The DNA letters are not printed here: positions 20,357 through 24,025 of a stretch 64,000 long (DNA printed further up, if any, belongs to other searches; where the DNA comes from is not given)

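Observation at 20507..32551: Candidate DISARM-like / novel restriction-type defence island: fused PLD-nuclease-SNF2 helicase, DUF4143 AAA ATPase and a 1305-aa PglX/MmeI-like adenine methyltransferase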

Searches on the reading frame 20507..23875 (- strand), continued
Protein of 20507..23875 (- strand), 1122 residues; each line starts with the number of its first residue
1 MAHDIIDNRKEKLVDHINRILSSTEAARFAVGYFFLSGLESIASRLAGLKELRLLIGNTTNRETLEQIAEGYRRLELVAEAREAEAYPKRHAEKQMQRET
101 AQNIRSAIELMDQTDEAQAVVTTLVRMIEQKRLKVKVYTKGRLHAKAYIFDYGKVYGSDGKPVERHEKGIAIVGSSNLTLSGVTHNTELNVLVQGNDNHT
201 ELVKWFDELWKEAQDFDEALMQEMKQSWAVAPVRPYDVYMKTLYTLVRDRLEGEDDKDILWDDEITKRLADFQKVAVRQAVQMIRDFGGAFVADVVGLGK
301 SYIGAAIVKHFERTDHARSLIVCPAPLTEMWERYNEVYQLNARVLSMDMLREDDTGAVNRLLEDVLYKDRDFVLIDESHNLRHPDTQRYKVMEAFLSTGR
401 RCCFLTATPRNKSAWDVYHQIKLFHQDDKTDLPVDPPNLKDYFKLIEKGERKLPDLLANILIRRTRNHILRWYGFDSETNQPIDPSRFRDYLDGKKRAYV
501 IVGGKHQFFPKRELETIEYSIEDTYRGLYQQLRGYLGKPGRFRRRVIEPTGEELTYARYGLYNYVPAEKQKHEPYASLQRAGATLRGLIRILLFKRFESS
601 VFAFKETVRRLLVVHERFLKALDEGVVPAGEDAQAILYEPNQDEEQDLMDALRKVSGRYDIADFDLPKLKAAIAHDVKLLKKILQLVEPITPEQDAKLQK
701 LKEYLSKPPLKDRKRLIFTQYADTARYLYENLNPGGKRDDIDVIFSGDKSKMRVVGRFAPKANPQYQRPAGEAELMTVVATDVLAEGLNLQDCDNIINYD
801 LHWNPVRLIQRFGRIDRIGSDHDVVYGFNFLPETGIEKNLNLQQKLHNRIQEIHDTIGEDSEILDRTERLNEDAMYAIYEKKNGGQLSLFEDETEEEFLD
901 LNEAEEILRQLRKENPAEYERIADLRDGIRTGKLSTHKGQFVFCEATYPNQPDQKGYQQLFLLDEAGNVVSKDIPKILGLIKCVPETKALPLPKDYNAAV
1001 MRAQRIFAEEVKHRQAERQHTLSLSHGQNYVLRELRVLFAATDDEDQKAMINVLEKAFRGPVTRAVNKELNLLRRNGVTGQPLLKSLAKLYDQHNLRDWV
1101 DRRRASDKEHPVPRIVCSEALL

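Call 25: search_solved_structures(query=window:20507-23875:-, max_evalue=0.001)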
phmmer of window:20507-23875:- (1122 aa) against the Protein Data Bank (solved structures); distinct sequences matched with E-value up to 0.001: 22.
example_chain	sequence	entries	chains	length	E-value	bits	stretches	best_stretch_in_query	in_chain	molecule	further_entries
1z63_A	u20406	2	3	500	4.1e-08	34.6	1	289-418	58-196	Helicase of the snf2/rad54 family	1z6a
6pwf_K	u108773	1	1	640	2.3e-07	32.2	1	763-840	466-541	chromatin remodeling factor ISWI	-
8so8_A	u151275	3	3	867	8.1e-07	30.4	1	777-834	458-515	RNA polymerase-associated protein RapA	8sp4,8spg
6bog_A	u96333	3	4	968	1.2e-06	29.8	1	777-834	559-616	RNA polymerase-associated protein RapA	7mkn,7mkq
7m8e_F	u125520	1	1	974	1.2e-06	29.8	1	777-834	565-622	RNA polymerase-associated protein RapA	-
4s20_K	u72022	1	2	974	1.4e-06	29.6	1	777-834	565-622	RNA polymerase-associated protein RapA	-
6ryr_W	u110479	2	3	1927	2.3e-06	28.9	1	754-841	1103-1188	Chromodomain-helicase-DNA-binding protein 4,Chromodomain-helicase-DNA-binding protein 4,Ch | Chromodomain-helicase-DNA-binding protein 4,CHD4,Chromodomain-helic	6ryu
5jxr_A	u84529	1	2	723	4.7e-06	27.8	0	764-840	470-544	Chromatin-remodeling complex ATPase-like protein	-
8t0l_F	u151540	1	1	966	1.8e-05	25.9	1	777-834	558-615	RNA polymerase-associated protein RapA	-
8qy7_A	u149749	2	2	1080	0.00011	23.3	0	688-833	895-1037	DEAD/DEAH box helicase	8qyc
1wp9_A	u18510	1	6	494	0.00011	23.3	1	650-817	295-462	ATP-dependent RNA helicase, putative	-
7bbb_A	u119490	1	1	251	0.00024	22.2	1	775-821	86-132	ATP-dependent RNA helicase DbpA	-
5hzr_A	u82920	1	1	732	0.0003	21.9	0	775-839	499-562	SNF2-family ATP dependent chromatin remodeling factor like protein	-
5jxt_B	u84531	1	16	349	0.00032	21.7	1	763-841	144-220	Chromatin-remodeling complex ATPase-like protein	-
1fuk_A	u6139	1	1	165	0.00036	21.6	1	776-853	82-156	EUKARYOTIC INITIATION FACTOR 4A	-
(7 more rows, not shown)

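Call 31: search_dna_similar(query=window:20507-23875:-, collection=plasmids, mode=protein, max_rows=30)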
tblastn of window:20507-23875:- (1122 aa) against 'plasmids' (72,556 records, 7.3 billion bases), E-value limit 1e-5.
Records with a match: 635; places in all: 680; records where one place covers at least 80% of the query: 12.
Best place of each record, by identity: 60-80% 1; <60% 634.
By first word of the organism name: Klebsiella 39; Rhodococcus 31; Thermus 28; Bacillus 26; Nostoc 23; Deinococcus 23; Acinetobacter 22; Listeria 20; Enterococcus 19; Escherichia 16; and 168 more.
By predicted mobility (MOB-suite, as given by PLSDB): non-mobilizable 367; conjugative 145; mobilizable 123.
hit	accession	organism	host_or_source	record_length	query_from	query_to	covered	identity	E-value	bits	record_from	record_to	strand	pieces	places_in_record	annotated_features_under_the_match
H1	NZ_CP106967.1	Haloferax alexandrinus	-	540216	5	1117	99%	31.5%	3e-150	506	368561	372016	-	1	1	helicase-related protein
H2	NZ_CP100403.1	Halorussus aquaticus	cell culture,saline soil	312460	5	1117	99%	31.3%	9e-148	498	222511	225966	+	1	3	helicase-related protein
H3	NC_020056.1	Anabaena cylindrica PCC 7122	water, most likely pond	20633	5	1122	100%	27.6%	2e-105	373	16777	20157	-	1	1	helicase-related protein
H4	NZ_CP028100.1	Synechocystis sp. IPPAS B-1465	axenic culture,Synechocystis sp. GT-L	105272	5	1083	96%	28.2%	2e-88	322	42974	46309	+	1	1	helicase-related protein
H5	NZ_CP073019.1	Synechocystis sp. PCC 6803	cell culture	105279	5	1083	96%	28.2%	2e-88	322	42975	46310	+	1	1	helicase-related protein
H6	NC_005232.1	Synechocystis sp. PCC 6803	-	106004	5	1083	96%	28.2%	2e-88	322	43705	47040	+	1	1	helicase-related protein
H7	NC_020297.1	Synechocystis sp. PCC 6803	-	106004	5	1083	96%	28.2%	2e-88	322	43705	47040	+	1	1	helicase-related protein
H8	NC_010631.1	Nostoc punctiforme PCC 73102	-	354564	5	1122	100%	27.2%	2e-87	319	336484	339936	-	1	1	helicase-related protein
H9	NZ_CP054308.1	Synechocystis sp. PCC 7338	cell culture,Tidal pool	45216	5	1083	96%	27.7%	1e-87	319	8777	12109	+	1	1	helicase-related protein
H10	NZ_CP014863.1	Thermococcus profundus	-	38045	3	879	78%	33.5%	2e-135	462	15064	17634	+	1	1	helicase-related protein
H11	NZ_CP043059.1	Dolichospermum sp. UHCC 0315A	DNA sample,Gulf of Finland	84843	4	1091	97%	26.9%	2e-89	325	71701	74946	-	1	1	helicase-related protein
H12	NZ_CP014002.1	Picosynechococcus sp. PCC 73109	cell culture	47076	5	1012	90%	28.6%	2e-92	334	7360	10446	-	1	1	helicase-related protein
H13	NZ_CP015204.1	Rhodococcus sp. 008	Skate,bacterial culture,renal tissue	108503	5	944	84%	27.9%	5e-76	284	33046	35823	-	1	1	helicase-related protein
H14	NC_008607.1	Pelobacter propionicus DSM 2379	-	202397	5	865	77%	30.4%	3e-91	330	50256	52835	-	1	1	helicase-related protein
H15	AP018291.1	Calothrix sp. NIES-4105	-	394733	4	867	77%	30.0%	2e-92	334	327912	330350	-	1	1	putative helicase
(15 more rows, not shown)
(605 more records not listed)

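Call 32: get_annotated_region(hit=H1, flank=9000)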
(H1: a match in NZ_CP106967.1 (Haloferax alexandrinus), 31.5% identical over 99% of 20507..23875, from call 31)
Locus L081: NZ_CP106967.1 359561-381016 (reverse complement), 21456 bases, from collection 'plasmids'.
description: Haloferax alexandrinus strain BNX82 plasmid pBNX82-1, complete sequence
organism: Haloferax alexandrinus (NCBI taxid 114529)
taxonomy: Archaea; Euryarchaeota; Halobacteria; Halobacteriales; Haloferacaceae; Haloferax; Haloferax alexandrinus
host: -; source: -; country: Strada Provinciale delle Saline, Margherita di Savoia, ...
typing (MOB-suite, as given by PLSDB): non-mobilizable; mating-pair formation MPF_T
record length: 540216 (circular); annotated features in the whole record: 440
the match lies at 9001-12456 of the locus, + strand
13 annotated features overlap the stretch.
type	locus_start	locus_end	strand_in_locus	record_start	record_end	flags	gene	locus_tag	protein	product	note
CDS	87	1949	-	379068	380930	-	-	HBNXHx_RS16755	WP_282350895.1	hypothetical protein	-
CDS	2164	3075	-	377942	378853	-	-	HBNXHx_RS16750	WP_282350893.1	ADP-ribosylglycohydrolase family protein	-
CDS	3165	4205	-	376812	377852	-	-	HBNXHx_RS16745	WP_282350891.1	hypothetical protein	-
CDS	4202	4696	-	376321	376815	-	-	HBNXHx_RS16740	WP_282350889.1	CRISPR-associated ring nuclease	-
CDS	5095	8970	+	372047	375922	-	-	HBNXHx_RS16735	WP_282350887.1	DNA methyltransferase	-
CDS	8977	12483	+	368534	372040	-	-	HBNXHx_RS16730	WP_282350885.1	helicase-related protein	-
CDS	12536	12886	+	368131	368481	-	-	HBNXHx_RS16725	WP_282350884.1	hypothetical protein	-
CDS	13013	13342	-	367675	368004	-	-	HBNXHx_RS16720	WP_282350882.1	hypothetical protein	-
CDS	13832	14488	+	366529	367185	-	-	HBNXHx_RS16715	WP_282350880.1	hypothetical protein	-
CDS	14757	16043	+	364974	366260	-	-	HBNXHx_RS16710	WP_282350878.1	DNA repair exonuclease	-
CDS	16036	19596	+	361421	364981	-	-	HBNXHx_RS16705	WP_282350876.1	hypothetical protein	-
CDS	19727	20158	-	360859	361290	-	-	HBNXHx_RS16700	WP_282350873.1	DUF6884 domain-containing protein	-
CDS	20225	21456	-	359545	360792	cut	-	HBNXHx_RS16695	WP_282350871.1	hypothetical protein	-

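Call 33: get_annotated_region(hit=H6, flank=9000)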
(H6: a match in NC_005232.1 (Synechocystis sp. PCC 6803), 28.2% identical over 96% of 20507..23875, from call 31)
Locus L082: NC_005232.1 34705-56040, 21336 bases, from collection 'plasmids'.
description: Synechocystis sp. PCC 6803 plasmid pSYSX, complete sequence
organism: Synechocystis sp. PCC 6803 (NCBI taxid 1148)
taxonomy: Bacteria; Cyanobacteriota; Cyanophyceae; Synechococcales; Merismopediaceae; Synechocystis; Synechocystis sp. PCC 6803
host: -; source: -; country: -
typing (MOB-suite, as given by PLSDB): non-mobilizable
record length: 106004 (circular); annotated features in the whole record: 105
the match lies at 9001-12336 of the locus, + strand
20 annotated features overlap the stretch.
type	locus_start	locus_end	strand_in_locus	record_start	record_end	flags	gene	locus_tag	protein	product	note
CDS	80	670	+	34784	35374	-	-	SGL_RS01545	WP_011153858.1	DUF305 domain-containing protein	-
CDS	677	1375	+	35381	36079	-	rppA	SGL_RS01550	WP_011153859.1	two-component system response regulator RppA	GO:0006355 - regulation of DNA-templated transcription [Evidence IEA]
CDS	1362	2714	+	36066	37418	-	rppB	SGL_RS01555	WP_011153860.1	two-component system sensor histidine kinase RppB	-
CDS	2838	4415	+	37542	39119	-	-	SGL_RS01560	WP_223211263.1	efflux RND transporter periplasmic adaptor subunit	GO:0006810 - transport [Evidence IEA]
CDS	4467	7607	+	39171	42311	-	-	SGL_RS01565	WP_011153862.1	CusA/CzcA family heavy metal efflux RND transporter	-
CDS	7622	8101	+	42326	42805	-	-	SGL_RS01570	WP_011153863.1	hypothetical protein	-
CDS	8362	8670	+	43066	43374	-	-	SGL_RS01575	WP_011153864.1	hypothetical protein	-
CDS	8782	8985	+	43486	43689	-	-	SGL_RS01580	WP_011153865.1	hypothetical protein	-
CDS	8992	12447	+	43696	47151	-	-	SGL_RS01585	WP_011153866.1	helicase-related protein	-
CDS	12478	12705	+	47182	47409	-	-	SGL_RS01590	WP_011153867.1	hypothetical protein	-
CDS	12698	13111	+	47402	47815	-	-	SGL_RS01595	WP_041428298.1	type II toxin-antitoxin system VapC family toxin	-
CDS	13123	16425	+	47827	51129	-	-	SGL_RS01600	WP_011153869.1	DNA methyltransferase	-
CDS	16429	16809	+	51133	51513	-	-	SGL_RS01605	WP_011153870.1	DUF2513 domain-containing protein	-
CDS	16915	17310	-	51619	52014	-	-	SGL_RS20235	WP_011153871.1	DUF6527 family protein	-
CDS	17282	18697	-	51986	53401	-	-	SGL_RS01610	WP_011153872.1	ThiF family adenylyltransferase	-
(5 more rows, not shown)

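Call 34: get_annotated_region(hit=H14, flank=9000)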
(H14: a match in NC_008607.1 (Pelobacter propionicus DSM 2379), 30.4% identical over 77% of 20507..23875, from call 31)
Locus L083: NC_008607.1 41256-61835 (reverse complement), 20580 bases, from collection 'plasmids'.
description: Pelobacter propionicus DSM 2379 plasmid pPRO1, complete sequence
organism: Pelobacter propionicus DSM 2379 (NCBI taxid 338966)
taxonomy: Bacteria; Thermodesulfobacteriota; Desulfuromonadia; Desulfuromonadales; Desulfuromonadaceae; Pelobacter; Pelobacter propionicus; Pelobacter propionicus DSM 2379
host: -; source: -; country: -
typing (MOB-suite, as given by PLSDB): non-mobilizable; replicon rep_cluster_1677; mating-pair formation MPF_F
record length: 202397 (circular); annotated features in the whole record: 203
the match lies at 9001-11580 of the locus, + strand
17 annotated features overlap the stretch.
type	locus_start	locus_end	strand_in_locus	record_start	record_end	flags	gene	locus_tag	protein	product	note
CDS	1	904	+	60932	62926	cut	feoB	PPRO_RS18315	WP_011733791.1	ferrous iron transport protein B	GO:0006826 - iron ion transport [Evidence IEA]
CDS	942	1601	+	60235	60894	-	-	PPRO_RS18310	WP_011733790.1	metal-dependent transcriptional regulator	-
CDS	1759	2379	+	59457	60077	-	-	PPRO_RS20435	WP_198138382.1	DUF1007 family protein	-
CDS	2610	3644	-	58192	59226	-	-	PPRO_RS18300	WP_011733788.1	IS630 family transposase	-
CDS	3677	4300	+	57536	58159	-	-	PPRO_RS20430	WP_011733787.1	high-affinity nickel-transporter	-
CDS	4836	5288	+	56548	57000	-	-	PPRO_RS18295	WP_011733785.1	hypothetical protein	-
CDS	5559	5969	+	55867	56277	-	-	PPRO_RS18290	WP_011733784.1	hypothetical protein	-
CDS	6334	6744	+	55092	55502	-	bamE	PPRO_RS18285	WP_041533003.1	outer membrane protein assembly factor BamE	-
CDS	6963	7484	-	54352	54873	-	-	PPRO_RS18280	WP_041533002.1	DUF2846 domain-containing protein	-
CDS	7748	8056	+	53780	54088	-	-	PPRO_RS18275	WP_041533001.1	helix-turn-helix domain-containing protein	-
CDS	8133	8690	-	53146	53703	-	-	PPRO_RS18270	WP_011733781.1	recombinase family protein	GO:0006310 - DNA recombination [Evidence IEA]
CDS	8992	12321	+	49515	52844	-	-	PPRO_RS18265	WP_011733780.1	helicase-related protein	-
CDS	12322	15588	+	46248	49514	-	-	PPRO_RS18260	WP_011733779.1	DNA methyltransferase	-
CDS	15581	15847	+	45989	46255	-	-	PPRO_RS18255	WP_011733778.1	hypothetical protein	-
CDS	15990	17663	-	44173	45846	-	-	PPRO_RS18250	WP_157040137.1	hypothetical protein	-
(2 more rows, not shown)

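Call 48: search_protein_families(library=pfam, proteins=[L033:7297-8430:+, L020:8977-9576:+, L069:7380-7832:+, L022:3449-5197:+, L067:9452-9979:+, L028:7302-8162:+, L064:8149-9387:+, L060:7873-9096:+, L047:7791-8717:+, L002:9391-9987:+], max_evalue=0.001)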
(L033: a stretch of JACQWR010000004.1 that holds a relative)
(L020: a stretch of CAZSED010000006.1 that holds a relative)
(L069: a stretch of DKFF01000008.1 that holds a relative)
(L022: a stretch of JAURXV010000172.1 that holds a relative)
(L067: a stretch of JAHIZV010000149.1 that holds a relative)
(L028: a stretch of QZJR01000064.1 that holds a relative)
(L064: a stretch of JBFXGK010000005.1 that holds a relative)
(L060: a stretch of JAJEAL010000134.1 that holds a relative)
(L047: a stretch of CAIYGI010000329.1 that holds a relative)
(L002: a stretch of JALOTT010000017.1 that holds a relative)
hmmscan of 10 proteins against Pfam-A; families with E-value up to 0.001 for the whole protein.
L033:7297-8430:+ (377 aa): 2 families
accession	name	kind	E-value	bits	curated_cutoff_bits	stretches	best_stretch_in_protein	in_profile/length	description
PF20903.3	SPL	-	3.5e-30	105.5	27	1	104-283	79-256/338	Spore photoproduct lyase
PF08902.16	DUF1848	-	6.7e-05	23.3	30.5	0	92-120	233-261/262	Domain of unknown function (DUF1848)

L020:8977-9576:+ (199 aa): 3 families
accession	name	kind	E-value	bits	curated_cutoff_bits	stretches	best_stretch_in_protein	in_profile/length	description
PF18765.7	Polbeta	-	1.9e-07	31.6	26.9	1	99-159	6-69/93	Polymerase beta, Nucleotidyltransferase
PF01909.29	NTP_transf_2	-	4.2e-05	24.3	21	1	109-172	17-80/93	Nucleotidyltransferase domain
PF14502.12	HTH_41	-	0.00065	19.5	25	0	39-65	17-43/48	Helix-turn-helix domain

L069:7380-7832:+ (150 aa): 1 family
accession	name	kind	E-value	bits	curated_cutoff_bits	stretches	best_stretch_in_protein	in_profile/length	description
PF05168.19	HEPN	-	4.4e-06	27.3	22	1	46-138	25-117/117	HEPN domain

L022:3449-5197:+ (582 aa): 5 families
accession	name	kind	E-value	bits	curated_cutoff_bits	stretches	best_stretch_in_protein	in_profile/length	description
PF13175.12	AAA_15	-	2.8e-17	63.8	32.1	2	1-43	1-45/374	AAA ATPase domain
PF13304.12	AAA_21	-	3.7e-14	53.9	27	2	263-325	239-302/304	AAA domain, putative AbiEii toxin, Type IV TA system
PF02463.25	SMC_N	-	7.5e-10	39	40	1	1-42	1-45/220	RecF/RecN/SMC N terminal domain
PF13476.12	AAA_23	-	3.2e-05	25.1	27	1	4-58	1-54/201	AAA domain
PF13514.12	AAA_27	-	0.00043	20.4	22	1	2-49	3-54/206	AAA domain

L067:9452-9979:+ (175 aa): 0 families

L028:7302-8162:+ (286 aa): 0 families

L064:8149-9387:+ (412 aa): 6 families
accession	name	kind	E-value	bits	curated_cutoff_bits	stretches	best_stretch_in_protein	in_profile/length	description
PF13304.12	AAA_21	-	3e-24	87.1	27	2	271-343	235-304/304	AAA domain, putative AbiEii toxin, Type IV TA system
PF13175.12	AAA_15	-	2.7e-20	73.8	32.1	2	18-62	3-48/374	AAA ATPase domain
PF02463.25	SMC_N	-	6.4e-10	39.3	40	1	17-60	1-47/220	RecF/RecN/SMC N terminal domain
PF13476.12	AAA_23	-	1.4e-06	29.5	27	1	20-97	1-78/201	AAA domain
PF11398.14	DUF2813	-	5.6e-06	26.4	21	0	17-60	2-45/372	Protein of unknown function (DUF2813)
PF13555.12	AAA_29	-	0.00027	21.1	27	1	39-60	24-45/61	P-loop containing region of AAA domain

L060:7873-9096:+ (407 aa): 2 families
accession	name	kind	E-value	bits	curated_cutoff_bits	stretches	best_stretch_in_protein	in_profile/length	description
PF04326.19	SLFN_AlbA_2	-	2.3e-24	86.6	25.3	1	17-128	2-118/118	Schlafen, AlbA_2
PF13749.12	HATPase_c_4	-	1.3e-17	64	26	1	297-395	1-89/89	Putative ATP-dependent DNA helicase recG C-terminal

L047:7791-8717:+ (308 aa): 2 families
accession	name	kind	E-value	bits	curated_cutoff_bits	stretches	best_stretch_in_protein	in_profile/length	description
PF13646.12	HEAT_2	-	2.2e-08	34.7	27.7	1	17-71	21-70/88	HEAT repeats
PF00514.29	Arm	-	0.00033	21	20.6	0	27-55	12-40/41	Armadillo/beta-catenin-like repeat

L002:9391-9987:+ (198 aa): 0 families
